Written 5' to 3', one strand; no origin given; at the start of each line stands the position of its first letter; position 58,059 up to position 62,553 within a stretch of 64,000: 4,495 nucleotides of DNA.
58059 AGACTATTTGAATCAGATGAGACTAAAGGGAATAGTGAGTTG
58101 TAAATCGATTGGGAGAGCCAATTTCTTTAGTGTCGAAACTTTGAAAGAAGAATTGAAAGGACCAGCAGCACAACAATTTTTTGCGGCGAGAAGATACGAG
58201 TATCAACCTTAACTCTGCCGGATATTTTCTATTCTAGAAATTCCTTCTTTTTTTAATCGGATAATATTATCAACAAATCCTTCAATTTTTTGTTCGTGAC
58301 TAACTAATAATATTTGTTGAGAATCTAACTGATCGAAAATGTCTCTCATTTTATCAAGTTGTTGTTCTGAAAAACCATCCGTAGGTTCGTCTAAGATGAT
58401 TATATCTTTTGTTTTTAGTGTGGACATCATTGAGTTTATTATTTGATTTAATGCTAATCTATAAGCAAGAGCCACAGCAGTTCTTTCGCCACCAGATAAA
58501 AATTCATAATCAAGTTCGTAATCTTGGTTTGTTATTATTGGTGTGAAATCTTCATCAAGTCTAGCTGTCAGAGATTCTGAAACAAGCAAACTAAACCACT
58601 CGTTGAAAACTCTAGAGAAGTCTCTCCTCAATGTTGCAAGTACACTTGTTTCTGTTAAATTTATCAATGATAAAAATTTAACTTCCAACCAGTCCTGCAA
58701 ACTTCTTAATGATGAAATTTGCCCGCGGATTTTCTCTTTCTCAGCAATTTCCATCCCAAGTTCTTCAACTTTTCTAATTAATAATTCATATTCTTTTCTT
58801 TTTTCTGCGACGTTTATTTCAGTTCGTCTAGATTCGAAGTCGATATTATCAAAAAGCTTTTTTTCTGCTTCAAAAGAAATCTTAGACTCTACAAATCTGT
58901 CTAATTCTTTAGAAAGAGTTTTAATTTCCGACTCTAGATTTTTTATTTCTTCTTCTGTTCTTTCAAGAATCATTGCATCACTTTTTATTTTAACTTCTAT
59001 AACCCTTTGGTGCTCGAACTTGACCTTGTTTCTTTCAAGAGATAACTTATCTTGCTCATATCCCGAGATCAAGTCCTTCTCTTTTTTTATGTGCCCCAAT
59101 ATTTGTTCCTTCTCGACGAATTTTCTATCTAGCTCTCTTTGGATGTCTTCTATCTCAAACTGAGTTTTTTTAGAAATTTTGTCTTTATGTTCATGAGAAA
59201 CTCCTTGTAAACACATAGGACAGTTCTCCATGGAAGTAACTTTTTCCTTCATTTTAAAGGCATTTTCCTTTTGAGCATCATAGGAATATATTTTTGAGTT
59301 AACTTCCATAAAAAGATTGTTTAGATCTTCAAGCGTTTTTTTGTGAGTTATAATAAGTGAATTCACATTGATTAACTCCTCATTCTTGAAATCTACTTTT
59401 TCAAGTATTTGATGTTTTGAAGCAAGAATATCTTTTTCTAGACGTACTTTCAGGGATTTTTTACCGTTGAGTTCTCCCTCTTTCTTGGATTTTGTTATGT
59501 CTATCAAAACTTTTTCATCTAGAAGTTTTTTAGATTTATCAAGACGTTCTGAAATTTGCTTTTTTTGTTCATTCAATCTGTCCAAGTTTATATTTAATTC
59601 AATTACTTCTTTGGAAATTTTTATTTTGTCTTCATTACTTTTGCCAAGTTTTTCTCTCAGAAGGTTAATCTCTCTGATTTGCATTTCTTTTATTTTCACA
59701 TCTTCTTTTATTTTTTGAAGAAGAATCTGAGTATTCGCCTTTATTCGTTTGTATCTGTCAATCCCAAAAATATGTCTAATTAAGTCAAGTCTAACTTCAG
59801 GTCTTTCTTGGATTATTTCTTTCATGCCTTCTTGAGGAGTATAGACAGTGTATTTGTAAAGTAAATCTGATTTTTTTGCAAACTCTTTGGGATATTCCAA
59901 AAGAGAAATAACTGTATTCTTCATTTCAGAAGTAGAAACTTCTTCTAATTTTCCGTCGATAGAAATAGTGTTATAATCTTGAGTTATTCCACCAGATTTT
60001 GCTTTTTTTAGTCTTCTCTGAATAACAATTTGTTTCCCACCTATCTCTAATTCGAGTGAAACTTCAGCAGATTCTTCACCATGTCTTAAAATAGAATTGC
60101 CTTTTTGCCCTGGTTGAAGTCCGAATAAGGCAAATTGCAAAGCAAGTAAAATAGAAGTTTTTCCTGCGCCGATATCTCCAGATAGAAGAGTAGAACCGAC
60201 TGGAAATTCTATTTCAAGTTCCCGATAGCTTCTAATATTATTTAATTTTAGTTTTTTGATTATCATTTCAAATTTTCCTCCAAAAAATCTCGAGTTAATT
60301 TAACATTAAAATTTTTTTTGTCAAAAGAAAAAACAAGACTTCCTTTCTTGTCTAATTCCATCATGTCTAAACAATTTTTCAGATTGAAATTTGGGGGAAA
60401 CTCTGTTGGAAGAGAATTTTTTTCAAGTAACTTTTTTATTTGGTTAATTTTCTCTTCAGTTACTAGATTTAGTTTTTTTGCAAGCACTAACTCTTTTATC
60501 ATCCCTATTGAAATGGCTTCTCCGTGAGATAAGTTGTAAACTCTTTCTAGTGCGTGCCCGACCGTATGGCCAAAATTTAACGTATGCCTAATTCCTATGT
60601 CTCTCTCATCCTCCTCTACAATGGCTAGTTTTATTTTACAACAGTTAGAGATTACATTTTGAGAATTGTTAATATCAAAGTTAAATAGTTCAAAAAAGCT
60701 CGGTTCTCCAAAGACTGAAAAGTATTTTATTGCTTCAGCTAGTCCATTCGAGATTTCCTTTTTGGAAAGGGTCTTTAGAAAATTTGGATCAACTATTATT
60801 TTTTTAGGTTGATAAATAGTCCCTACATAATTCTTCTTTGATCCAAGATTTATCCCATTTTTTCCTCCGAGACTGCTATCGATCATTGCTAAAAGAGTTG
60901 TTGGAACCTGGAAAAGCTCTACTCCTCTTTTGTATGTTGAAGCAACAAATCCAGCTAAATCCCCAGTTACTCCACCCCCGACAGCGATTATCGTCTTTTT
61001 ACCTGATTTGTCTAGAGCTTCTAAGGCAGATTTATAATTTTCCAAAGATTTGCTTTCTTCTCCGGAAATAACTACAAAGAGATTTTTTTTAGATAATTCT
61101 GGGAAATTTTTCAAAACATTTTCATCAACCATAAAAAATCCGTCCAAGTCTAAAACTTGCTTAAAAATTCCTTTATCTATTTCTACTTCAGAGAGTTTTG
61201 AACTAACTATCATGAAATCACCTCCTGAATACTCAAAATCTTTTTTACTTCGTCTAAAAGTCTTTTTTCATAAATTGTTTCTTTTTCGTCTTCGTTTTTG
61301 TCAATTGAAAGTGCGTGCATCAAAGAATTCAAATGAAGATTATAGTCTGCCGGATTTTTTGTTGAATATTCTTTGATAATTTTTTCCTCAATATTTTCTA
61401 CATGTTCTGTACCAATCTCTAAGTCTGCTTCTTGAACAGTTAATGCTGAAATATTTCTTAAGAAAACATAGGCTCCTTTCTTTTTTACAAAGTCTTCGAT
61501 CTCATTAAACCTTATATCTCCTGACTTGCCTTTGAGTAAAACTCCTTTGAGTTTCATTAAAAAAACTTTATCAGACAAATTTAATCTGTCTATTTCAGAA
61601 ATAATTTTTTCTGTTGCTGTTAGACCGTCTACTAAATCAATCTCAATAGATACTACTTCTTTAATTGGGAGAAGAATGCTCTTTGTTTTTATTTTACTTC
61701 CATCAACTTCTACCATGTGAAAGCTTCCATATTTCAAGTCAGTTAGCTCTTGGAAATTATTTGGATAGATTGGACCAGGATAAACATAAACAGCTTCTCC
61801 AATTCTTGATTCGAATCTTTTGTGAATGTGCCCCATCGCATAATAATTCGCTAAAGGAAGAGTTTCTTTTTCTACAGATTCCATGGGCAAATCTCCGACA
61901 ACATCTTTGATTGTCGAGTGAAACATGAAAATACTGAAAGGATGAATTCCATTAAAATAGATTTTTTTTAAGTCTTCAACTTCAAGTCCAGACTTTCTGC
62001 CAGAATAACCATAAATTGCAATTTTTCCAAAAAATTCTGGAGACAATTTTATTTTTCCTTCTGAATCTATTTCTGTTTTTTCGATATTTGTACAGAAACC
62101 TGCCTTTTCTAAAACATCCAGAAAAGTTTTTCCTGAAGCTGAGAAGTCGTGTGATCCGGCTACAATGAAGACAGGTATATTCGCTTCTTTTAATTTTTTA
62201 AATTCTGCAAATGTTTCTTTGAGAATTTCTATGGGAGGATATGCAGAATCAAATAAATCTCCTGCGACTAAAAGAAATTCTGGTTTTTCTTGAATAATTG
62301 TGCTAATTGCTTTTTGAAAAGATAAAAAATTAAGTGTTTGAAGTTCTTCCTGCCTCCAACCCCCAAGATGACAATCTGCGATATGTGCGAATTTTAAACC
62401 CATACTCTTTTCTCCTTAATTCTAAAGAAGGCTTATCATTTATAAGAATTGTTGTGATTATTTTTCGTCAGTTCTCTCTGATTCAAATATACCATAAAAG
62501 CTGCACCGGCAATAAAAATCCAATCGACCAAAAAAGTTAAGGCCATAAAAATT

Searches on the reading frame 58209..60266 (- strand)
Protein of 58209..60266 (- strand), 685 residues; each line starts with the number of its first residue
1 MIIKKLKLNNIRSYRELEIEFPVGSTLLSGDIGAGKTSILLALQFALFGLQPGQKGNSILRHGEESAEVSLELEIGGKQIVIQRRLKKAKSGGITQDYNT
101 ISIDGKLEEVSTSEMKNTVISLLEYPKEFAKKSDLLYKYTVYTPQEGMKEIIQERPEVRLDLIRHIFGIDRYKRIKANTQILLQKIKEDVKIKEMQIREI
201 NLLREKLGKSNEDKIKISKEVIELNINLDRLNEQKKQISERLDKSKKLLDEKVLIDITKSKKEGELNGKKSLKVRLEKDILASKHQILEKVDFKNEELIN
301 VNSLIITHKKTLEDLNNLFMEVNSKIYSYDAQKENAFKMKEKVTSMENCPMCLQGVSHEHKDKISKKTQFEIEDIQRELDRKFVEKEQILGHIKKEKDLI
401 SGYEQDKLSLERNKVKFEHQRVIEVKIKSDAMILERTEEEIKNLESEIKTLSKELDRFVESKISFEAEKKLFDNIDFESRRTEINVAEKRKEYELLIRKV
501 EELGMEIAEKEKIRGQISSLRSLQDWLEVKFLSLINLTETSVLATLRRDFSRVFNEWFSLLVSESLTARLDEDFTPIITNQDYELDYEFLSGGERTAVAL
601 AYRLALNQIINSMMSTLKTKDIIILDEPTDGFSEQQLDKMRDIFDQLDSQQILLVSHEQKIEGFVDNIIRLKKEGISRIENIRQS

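Call 47: search_protein_families(library=pfam, proteins=[window:58209-60266:-], max_evalue=0.00001)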
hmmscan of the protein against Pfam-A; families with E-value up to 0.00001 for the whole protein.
window:58209-60266:- (685 aa): 2 families
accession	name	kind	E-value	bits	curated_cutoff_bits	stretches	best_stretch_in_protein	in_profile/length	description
PF13476.12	AAA_23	-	2.8e-11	44.9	27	0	5-241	1-196/201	AAA domain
PF02463.25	SMC_N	-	2.4e-09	37.4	40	0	3-82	2-99/220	RecF/RecN/SMC N terminal domain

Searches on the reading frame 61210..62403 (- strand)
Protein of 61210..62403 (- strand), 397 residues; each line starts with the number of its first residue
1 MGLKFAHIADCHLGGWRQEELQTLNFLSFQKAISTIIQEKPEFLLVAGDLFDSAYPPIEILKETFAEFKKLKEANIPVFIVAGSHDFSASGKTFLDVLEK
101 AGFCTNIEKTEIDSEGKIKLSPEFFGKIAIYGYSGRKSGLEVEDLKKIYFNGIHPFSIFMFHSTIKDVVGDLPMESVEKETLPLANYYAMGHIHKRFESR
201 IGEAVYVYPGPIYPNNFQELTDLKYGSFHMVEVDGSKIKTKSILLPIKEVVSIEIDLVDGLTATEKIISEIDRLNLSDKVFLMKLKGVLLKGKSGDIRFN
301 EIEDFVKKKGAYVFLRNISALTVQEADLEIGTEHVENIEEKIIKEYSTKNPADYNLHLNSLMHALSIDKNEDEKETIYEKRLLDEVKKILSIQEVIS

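Call 47: search_protein_families(library=pfam, proteins=[window:61210-62403:-], max_evalue=0.00001)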
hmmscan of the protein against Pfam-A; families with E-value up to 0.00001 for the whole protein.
window:61210-62403:- (397 aa): 2 families
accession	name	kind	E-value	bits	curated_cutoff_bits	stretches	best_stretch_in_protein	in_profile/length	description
PF00149.33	Metallophos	-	1.8e-12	48.6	21.5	1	3-195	1-190/191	Calcineurin-like phosphoesterase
PF12850.12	Metallophos_2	-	8.7e-09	36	27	1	4-219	2-142/154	Calcineurin-like phosphoesterase superfamily domain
